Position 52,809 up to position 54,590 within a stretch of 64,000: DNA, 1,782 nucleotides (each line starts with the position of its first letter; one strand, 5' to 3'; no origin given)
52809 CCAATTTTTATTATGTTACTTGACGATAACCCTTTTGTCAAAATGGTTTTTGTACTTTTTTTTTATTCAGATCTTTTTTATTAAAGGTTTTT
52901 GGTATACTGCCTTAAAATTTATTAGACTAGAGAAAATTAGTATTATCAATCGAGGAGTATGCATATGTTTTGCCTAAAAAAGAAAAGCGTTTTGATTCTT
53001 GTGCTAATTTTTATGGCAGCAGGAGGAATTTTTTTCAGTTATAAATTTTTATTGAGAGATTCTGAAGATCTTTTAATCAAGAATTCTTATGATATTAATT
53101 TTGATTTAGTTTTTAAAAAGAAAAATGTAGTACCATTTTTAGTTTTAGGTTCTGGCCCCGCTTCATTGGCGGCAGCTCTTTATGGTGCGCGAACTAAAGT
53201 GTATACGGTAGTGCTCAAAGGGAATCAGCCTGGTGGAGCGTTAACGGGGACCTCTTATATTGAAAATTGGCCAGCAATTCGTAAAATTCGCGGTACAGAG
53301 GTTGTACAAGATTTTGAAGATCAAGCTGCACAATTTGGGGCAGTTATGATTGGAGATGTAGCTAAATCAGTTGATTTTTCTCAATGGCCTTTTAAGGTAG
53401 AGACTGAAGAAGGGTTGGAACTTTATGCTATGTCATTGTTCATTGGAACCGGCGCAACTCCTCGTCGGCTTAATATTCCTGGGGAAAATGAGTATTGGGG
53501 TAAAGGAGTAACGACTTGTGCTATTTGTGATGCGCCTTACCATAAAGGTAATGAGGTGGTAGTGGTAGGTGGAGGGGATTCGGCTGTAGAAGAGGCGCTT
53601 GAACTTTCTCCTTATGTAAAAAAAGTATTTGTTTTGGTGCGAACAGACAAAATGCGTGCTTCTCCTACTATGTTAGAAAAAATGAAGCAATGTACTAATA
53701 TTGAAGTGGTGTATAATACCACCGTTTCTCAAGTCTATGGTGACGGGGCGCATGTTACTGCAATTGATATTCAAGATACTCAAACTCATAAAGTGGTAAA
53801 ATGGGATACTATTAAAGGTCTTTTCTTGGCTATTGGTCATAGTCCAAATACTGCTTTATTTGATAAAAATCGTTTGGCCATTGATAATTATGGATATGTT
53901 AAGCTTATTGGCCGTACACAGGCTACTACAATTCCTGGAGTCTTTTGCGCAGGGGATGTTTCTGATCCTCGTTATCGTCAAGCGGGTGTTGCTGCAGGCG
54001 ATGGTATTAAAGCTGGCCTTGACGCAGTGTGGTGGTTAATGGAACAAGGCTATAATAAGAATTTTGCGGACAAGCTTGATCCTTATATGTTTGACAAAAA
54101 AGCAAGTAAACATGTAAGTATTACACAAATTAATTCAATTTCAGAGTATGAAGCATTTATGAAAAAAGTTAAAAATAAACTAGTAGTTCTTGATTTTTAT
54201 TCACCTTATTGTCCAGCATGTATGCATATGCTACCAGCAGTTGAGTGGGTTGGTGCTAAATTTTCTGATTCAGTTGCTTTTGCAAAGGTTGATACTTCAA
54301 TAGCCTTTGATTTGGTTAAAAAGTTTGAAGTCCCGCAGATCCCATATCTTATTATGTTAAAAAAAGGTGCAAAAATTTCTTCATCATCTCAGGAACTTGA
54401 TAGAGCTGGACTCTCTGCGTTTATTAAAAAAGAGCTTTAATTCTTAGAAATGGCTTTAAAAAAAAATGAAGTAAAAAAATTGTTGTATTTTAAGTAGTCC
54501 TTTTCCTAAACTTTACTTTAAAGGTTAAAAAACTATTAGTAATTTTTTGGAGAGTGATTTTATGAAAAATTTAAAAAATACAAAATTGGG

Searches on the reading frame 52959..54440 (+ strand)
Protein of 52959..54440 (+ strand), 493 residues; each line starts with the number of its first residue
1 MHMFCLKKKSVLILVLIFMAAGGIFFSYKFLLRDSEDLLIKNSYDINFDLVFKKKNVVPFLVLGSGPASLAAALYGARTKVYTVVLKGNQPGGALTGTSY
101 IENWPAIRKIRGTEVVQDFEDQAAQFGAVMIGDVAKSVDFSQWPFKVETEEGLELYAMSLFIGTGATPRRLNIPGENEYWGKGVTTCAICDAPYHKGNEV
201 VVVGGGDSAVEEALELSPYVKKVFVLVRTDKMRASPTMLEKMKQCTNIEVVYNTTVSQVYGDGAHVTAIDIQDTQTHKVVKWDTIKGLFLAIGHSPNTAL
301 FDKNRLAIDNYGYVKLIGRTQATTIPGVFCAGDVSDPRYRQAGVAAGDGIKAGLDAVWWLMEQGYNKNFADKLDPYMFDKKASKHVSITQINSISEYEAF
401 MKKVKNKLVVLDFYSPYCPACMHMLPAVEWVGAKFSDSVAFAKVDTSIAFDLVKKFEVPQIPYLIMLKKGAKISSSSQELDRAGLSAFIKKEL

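Call 13: search_protein_families(library=pfam, proteins=[window:52959-54440:+], max_evalue=0.001)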
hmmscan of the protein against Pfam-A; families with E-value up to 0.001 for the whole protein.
window:52959-54440:+ (493 aa): 4 families
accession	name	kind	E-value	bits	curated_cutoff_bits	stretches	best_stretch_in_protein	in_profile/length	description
PF07992.20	Pyr_redox_2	-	3.7e-39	135.3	26.1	1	61-349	4-291/291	Pyridine nucleotide-disulphide oxidoreductase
PF13738.12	Pyr_redox_3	-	1.8e-21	77.2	30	1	129-332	98-305/305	Pyridine nucleotide-disulphide oxidoreductase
PF00085.26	Thioredoxin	-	2.7e-18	66.3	23.5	1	398-491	8-103/103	Thioredoxin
PF00070.33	Pyr_redox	-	5e-13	49.8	22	1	200-272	2-80/82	Pyridine nucleotide-disulphide oxidoreductase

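Call 22: find_related_loci(query=A2, collection=genome_contigs, flank=10000)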
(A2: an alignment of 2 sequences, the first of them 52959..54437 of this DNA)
Query A2 (493 aa) in genome_contigs; peptide patterns used: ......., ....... (x = any residue, [..] = any of these).
64 stretches matched a pattern; 2 encode a relative of the query (tblastn E <= 1e-3); 2 distinct loci.
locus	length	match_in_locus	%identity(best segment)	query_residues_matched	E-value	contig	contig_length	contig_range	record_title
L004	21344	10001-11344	56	45-493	3e-178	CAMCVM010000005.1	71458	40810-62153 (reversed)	MAG: candidate division TM6 bacterium GW2011_GWF2_32_72 isolate ME-21oct19-91 genome assembly, contig: ME-21oct19-C457,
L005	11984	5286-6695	44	8-491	2e-138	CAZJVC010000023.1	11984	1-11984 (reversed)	MAG TPA_asm: uncultured Pseudomonadota bacterium isolate binchicken_co9_189 genome assembly, contig: NODE_2249_length_11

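Call 26: search_protein_families(library=pfam, proteins=[L004:11452-18963:+, L004:19000-19581:+, L004:6505-9648:-, L004:5935-6414:-, L005:6757-8142:-, L005:8276-9469:+, L005:9556-10251:+, L005:10389-11891:+], max_evalue=0.01)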
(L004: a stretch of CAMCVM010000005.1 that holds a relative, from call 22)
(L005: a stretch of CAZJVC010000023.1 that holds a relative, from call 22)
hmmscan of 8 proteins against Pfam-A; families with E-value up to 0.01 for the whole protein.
L004:11452-18963:+ (2504 aa): 0 families

L004:19000-19581:+ (194 aa): 10 families
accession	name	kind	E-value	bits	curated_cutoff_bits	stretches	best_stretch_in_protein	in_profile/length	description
PF00096.32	zf-C2H2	-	1.6e-10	41.3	25.2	2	166-189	1-23/23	Zinc finger, C2H2 type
PF13465.12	zf-H2C2_2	-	2e-09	37.7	40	1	154-176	3-25/26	Zinc-finger double domain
PF23611.1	zf-C2H2_16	-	9.8e-07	29.1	27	1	138-163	1-26/26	C2H2 zinc finger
PF13909.12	zf-H2C2_5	-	1e-06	28.6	27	1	138-161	1-25/26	C2H2-type zinc-finger domain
PF13894.12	zf-C2H2_4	-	7.7e-06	26.6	27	0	138-160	1-23/24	C2H2-type zinc finger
PF23612.1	zf-C2H2_ZN142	-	7.7e-05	22.9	27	1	166-189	1-24/27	ZN142 C2H2 zinc finger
PF15269.12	zf-C2H2_7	-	0.0019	18.6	27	0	137-158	20-41/54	Zinc-finger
PF17003.11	Actin_micro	-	0.0033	17.1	27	0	128-159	202-233/354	Putative actin-like family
PF12756.13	zf-C2H2_2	-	0.0057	17.3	26.9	0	133-160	46-73/100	C2H2 type zinc-finger (2 copies)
PF16278.11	zf-C2HE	-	0.0087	16.9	30.1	0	116-160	16-60/63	C2HE / C2H2 / C2HC zinc-binding finger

L004:6505-9648:- (1047 aa): 1 family
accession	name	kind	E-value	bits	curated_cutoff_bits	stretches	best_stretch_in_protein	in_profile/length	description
PF00004.35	AAA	-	1e-17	65.3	21.2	1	567-699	2-130/131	ATPase family associated with various cellular activities (AAA)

L004:5935-6414:- (159 aa): 1 family
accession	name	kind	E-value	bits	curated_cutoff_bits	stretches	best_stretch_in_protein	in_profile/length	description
PF08718.16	GLTP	-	0.0025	18.5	25.6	1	67-144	33-110/147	Glycolipid transfer protein (GLTP)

L005:6757-8142:- (461 aa): 9 families
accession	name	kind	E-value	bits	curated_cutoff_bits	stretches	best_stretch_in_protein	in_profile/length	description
PF03721.20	UDPG_MGDP_dh_N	-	8.1e-62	208.6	27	1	27-213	2-186/187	UDP-glucose/GDP-mannose dehydrogenase family, NAD binding domain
PF00984.24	UDPG_MGDP_dh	-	7.5e-35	119.4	25.4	1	231-323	1-93/94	UDP-glucose/GDP-mannose dehydrogenase family, central domain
PF03720.21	UDPG_MGDP_dh_C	-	5.5e-33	113.9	30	1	344-445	1-103/103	UDP-glucose/GDP-mannose dehydrogenase family, UDP binding domain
PF02737.24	3HCDH_N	-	3.1e-06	27.7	22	0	27-107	1-79/180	3-hydroxyacyl-CoA dehydrogenase, NAD binding domain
PF03807.23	F420_oxidored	-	1.7e-05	25.8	21.6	0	365-441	14-93/94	NADP oxidoreductase coenzyme F420-dependent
PF03446.21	NAD_binding_2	-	7.5e-05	23.2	21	0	27-114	1-63/161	NAD binding domain of 6-phosphogluconate dehydrogenase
PF02558.23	ApbA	-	0.00011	22.3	22.2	1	28-95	1-62/150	Ketopantoate reductase PanE/ApbA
PF07992.20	Pyr_redox_2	-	0.0028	17.5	26.1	1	21-122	142-243/291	Pyridine nucleotide-disulphide oxidoreductase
PF00070.33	Pyr_redox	-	0.0092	16.9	22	0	27-57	1-31/82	Pyridine nucleotide-disulphide oxidoreductase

L005:8276-9469:+ (398 aa): 4 families
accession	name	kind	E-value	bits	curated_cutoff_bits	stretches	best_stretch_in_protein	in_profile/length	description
PF12146.15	Hydrolase_4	-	1.5e-10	41.2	27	1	103-330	2-232/239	Serine aminopeptidase, S33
PF12697.13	Abhydrolase_6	-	1.1e-08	36.4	26.3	1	108-338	1-211/217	Alpha/beta hydrolase family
PF00561.26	Abhydrolase_1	-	5e-06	26.8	25.8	1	107-215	2-111/245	alpha/beta hydrolase fold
PF00326.27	Peptidase_S9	-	0.00018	21.5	22.6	1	151-210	39-98/213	Prolyl oligopeptidase family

L005:9556-10251:+ (232 aa): 2 families
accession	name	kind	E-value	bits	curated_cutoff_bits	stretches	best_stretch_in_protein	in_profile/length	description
PF04756.19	OST3_OST6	-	0.0011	18.8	27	1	93-173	68-144/294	OST3 / OST6 family, transporter family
PF00085.26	Thioredoxin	-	0.0056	17.1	23.5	1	92-133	43-83/103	Thioredoxin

L005:10389-11891:+ (501 aa): 2 families
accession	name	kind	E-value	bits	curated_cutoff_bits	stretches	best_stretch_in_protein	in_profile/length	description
PF00883.26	Peptidase_M17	-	4.7e-122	407.6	25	1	186-494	3-310/310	Cytosol aminopeptidase family, catalytic domain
PF02789.23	Peptidase_M17_N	-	1.8e-15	57.5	23.4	1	43-148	25-128/129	Cytosol aminopeptidase family, N-terminal domain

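Call 36: search_protein_families(library=phrogs, proteins=[L004:11452-18963:+], max_evalue=0.1)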
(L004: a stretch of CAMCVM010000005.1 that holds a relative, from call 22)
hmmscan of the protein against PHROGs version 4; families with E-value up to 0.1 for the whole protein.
L004:11452-18963:+ (2504 aa): 0 families

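Call 37: search_protein_families(library=padloc, proteins=[window:52959-54437:+], max_evalue=0.1)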
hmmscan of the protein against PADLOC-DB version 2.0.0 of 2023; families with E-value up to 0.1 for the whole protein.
window:52959-54437:+ (493 aa): 0 families
